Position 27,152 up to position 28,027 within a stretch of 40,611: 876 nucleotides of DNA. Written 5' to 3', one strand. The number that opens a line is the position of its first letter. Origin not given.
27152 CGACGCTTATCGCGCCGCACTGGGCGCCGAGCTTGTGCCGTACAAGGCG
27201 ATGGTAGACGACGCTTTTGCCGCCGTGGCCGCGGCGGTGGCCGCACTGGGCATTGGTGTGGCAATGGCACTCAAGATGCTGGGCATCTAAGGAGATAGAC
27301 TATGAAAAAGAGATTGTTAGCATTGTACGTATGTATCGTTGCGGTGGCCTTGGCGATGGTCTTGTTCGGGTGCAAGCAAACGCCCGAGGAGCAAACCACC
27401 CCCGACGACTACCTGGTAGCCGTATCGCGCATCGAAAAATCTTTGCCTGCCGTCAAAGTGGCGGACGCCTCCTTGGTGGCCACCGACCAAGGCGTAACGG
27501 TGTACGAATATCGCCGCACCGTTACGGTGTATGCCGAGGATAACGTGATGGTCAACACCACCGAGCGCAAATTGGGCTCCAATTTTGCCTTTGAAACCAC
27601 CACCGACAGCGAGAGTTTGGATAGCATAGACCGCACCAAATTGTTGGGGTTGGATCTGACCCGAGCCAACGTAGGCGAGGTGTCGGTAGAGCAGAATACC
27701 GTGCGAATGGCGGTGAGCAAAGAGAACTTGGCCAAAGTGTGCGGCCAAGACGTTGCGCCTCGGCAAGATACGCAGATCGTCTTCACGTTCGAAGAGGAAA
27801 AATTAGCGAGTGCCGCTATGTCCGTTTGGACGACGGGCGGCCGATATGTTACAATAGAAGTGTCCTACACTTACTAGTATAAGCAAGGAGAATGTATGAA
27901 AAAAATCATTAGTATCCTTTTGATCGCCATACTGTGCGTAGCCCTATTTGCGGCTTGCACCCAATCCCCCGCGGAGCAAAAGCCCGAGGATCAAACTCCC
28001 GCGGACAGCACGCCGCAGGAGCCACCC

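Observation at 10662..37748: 27-kb single-strand super-operon: expanded Opp-type importer, giant lipid-anchored S8/LRR protease and five orphan lipoproteins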

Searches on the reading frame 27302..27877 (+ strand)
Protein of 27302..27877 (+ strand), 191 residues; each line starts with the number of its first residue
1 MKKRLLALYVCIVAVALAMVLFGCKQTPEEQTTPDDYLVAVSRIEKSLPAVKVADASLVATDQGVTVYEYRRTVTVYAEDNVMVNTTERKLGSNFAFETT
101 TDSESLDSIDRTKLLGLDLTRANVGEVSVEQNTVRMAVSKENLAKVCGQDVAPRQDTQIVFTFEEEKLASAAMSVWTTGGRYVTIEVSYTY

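Call 4: search_protein_families(library=pfam, proteins=[window:27302-27877:+], max_evalue=0.01)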
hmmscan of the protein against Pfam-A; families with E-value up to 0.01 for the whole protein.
window:27302-27877:+ (191 aa): 0 families

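Call 29: search_protein_families(library=ncbifam, proteins=[window:27302-27877:+], max_evalue=0.01)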
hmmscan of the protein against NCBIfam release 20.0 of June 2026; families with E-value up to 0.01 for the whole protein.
window:27302-27877:+ (191 aa): 1 family
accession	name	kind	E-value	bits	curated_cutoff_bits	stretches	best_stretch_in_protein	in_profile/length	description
NF001304.0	PRK00249.1-4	equivalog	0.00027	20.6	247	1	9-136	4-126/228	flagellar basal body L-ring protein FlgH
